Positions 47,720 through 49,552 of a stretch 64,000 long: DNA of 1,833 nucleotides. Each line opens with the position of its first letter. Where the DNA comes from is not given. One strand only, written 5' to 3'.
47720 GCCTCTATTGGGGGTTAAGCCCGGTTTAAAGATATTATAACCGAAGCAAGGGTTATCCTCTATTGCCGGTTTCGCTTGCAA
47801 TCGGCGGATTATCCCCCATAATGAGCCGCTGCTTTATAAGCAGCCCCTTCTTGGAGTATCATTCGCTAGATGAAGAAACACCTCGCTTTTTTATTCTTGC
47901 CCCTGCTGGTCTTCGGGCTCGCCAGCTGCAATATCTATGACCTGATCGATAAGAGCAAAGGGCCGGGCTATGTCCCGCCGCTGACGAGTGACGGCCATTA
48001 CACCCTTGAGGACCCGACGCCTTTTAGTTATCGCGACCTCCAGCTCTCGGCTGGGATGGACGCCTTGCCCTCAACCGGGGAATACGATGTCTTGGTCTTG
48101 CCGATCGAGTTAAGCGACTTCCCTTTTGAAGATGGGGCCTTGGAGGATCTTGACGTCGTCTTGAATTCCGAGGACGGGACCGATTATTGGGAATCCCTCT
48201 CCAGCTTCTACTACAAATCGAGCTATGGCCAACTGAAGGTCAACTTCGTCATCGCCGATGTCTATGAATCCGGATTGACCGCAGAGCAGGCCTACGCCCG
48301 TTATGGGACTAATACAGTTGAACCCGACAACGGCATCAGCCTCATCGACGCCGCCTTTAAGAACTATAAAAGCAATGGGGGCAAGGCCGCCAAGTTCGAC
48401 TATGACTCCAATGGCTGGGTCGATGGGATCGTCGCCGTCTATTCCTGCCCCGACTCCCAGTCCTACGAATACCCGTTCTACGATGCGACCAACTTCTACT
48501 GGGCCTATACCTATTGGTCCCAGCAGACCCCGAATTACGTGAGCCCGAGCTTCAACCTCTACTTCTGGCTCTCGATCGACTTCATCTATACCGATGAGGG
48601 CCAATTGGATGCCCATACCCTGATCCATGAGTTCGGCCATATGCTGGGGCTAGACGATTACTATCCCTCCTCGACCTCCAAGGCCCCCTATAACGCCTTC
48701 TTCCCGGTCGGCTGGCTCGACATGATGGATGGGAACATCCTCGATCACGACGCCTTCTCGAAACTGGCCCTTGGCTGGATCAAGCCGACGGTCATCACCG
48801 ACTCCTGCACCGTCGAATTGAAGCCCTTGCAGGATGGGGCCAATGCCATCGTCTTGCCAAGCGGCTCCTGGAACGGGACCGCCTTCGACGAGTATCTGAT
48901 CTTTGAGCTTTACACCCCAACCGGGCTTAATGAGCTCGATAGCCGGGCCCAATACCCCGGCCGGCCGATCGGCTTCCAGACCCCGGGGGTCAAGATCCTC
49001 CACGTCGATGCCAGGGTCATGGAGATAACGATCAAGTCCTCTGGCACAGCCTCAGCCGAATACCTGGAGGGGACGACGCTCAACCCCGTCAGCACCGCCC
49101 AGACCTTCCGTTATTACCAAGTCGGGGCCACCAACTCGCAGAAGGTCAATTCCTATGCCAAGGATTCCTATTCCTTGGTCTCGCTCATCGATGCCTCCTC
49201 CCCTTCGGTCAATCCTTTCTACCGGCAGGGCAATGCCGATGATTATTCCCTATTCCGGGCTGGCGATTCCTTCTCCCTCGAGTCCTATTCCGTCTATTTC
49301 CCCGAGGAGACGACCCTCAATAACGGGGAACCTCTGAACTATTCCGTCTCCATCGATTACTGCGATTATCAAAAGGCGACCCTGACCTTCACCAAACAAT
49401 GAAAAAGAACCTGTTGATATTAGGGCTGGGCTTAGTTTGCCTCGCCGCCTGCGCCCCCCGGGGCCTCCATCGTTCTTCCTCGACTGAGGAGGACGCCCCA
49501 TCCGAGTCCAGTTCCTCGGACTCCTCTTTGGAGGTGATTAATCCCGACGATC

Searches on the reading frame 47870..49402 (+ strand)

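Call 83: search_protein_families(library=ncbifam, proteins=[window:47870-49402:+], max_evalue=0.00001)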
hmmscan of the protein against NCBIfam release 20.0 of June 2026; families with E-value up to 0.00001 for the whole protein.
window:47870-49402:+ (510 aa): 1 family
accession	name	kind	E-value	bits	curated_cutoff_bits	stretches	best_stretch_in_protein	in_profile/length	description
TIGR03296.1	M6dom_TIGR03296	domain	1.2e-21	77.9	110.8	1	92-354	13-274/286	M6 family metalloprotease domain-containing protein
